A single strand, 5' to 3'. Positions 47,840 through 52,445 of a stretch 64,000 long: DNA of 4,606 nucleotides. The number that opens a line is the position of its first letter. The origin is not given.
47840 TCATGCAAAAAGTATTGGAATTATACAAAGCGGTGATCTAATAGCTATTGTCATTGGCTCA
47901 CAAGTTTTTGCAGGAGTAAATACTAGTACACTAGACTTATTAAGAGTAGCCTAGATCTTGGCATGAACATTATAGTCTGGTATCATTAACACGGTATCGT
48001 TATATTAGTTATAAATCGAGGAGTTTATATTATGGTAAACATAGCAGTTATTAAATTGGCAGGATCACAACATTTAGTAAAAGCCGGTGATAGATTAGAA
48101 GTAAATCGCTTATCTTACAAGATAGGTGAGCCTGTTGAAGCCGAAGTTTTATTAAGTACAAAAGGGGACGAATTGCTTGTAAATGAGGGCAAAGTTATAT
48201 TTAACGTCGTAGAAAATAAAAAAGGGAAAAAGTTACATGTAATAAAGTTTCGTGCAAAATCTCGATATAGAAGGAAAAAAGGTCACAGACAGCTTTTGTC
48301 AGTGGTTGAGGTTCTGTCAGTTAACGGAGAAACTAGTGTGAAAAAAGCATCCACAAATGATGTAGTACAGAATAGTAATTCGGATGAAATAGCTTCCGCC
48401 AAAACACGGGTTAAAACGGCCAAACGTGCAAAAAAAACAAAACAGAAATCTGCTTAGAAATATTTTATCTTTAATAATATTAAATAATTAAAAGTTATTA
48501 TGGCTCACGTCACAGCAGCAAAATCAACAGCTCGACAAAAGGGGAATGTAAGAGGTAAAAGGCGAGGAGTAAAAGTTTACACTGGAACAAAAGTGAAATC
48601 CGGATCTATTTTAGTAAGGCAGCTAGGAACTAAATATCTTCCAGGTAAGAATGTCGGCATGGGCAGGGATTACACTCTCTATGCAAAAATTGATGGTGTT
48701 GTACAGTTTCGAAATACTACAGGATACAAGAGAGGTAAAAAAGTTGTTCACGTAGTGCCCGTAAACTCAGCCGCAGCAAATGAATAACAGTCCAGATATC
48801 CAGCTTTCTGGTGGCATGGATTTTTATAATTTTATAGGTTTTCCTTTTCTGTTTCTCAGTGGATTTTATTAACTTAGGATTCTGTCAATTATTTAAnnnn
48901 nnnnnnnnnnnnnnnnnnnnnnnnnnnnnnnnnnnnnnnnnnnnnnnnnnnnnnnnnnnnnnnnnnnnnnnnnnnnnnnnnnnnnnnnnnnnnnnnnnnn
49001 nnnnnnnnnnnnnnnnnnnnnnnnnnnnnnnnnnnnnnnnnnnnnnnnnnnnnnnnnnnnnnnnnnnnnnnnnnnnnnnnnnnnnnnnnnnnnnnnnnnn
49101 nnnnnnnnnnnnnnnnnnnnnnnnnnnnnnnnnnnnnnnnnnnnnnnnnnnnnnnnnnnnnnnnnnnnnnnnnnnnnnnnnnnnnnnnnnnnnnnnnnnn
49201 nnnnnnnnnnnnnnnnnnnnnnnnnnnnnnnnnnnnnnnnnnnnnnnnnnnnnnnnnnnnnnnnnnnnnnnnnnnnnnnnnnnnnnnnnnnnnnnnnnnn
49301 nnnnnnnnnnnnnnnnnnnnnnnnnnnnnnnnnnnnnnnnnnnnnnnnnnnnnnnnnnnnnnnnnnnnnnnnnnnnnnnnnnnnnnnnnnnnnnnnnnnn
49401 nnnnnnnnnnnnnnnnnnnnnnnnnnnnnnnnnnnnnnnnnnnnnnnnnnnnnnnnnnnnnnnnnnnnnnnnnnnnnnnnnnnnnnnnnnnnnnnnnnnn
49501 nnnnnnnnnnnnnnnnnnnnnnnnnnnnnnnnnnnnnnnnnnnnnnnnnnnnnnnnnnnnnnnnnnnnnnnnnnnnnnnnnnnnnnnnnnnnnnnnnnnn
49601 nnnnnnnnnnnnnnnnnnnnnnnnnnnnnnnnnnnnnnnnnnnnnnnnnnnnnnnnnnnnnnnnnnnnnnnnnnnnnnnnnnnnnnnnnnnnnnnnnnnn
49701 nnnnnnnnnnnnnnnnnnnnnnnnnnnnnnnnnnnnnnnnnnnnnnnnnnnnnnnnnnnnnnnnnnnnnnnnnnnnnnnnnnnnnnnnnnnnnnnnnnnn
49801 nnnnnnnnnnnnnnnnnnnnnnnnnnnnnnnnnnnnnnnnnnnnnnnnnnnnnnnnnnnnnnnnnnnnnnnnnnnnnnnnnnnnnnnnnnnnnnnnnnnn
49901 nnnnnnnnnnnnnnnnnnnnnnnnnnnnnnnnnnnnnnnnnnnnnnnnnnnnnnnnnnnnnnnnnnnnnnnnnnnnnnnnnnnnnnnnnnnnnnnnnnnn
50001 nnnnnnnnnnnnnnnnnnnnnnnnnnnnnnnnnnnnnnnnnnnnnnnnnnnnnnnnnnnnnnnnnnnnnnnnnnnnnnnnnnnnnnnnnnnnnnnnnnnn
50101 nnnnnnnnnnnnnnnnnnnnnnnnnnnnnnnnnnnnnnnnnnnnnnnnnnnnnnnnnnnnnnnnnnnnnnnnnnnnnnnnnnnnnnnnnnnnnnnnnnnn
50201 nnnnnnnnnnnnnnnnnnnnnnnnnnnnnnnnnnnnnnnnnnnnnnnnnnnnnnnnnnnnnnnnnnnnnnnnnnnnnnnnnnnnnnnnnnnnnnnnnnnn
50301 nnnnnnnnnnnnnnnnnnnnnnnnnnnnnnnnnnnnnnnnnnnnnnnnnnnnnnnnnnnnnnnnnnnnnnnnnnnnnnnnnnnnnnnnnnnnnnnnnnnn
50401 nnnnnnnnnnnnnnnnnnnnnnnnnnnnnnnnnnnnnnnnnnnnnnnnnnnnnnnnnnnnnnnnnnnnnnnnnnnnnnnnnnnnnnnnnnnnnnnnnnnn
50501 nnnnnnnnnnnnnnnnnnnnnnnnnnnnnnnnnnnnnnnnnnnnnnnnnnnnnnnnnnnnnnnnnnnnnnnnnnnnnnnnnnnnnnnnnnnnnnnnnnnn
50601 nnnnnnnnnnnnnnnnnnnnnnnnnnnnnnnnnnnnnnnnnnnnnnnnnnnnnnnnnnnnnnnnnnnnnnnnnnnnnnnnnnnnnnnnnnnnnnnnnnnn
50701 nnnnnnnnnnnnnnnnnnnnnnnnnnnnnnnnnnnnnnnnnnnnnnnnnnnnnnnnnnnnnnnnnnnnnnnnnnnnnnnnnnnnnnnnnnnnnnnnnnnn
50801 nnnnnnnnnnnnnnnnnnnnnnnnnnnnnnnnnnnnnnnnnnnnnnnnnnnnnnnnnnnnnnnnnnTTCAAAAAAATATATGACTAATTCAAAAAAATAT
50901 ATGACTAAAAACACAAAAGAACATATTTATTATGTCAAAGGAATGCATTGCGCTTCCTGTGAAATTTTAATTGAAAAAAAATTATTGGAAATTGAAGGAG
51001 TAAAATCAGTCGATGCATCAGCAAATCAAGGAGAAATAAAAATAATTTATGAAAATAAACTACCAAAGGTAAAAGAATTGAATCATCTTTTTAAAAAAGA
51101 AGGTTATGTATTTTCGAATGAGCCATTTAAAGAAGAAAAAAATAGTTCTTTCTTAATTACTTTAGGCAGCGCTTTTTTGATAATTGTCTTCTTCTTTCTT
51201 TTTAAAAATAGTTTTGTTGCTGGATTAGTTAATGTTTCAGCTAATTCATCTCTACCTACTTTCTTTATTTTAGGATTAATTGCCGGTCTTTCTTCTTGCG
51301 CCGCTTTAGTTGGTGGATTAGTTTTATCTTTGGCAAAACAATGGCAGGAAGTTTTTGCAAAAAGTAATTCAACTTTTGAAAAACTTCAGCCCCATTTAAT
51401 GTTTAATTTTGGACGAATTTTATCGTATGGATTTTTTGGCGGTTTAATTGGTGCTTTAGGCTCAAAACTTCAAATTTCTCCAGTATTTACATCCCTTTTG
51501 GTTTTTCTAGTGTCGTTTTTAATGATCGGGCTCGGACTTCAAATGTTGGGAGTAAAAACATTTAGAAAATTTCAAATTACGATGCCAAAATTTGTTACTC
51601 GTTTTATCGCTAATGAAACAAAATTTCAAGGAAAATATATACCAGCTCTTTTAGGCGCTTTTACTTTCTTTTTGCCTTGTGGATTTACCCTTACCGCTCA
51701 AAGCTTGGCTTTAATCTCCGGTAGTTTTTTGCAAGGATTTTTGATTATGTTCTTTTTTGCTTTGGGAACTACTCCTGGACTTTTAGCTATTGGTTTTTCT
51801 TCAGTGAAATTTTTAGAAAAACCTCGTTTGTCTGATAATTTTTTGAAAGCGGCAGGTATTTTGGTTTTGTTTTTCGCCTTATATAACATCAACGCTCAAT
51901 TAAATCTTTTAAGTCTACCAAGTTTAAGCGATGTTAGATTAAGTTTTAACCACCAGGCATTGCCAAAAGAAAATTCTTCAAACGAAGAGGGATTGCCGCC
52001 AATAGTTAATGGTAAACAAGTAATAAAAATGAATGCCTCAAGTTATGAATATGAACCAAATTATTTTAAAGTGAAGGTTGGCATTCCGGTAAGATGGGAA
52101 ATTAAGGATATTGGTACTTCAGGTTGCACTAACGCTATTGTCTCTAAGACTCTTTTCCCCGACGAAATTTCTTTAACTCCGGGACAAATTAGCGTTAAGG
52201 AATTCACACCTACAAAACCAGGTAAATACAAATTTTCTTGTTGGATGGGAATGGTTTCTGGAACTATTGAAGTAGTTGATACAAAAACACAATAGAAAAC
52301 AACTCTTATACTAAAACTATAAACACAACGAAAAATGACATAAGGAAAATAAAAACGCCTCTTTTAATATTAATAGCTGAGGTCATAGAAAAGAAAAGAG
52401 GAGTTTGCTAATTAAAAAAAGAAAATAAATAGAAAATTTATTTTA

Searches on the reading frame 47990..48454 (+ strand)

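Call 74: search_protein_families(library=pfam, proteins=[window:47990-48454:+], max_evalue=0.01)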
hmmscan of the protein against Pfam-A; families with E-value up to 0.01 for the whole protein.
window:47990-48454:+ (155 aa): 1 family
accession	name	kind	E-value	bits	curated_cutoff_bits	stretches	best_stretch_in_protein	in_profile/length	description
PF00829.26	Ribosomal_L21p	-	1e-18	67.8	27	1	18-110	2-98/99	Ribosomal prokaryotic L21 protein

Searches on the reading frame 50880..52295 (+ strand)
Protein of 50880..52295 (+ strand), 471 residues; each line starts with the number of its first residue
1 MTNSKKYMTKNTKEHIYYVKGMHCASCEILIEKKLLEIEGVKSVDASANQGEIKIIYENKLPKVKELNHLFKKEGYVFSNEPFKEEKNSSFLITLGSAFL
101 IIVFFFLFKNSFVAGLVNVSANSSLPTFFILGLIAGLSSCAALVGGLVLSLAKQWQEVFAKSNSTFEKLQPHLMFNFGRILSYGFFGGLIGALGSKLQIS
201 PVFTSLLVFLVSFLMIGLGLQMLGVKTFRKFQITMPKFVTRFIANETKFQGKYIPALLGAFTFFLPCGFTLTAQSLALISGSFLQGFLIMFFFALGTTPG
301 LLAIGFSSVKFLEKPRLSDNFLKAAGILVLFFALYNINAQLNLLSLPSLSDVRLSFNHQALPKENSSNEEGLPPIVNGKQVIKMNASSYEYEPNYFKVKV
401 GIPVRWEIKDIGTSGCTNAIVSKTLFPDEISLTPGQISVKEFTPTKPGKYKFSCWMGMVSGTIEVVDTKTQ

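Call 72: search_protein_families(library=pfam, proteins=[window:50880-52295:+], max_evalue=0.0001)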
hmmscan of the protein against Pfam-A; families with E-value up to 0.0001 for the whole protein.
window:50880-52295:+ (471 aa): 4 families
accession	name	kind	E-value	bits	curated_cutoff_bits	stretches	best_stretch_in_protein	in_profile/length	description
PF13386.12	DsbD_2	-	3.7e-33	115.6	24.9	1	127-335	1-199/199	Cytochrome C biogenesis protein transmembrane region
PF00403.32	HMA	-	9.4e-10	39.2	24.8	1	17-75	2-60/62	Heavy-metal-associated domain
PF13473.12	Cupredoxin_1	-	9.3e-09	35.7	27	1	377-463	18-102/104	Cupredoxin-like domain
PF02683.22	DsbD_TM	-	5.7e-08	32.8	27.1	1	125-335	5-213/219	Cytochrome C biogenesis protein transmembrane domain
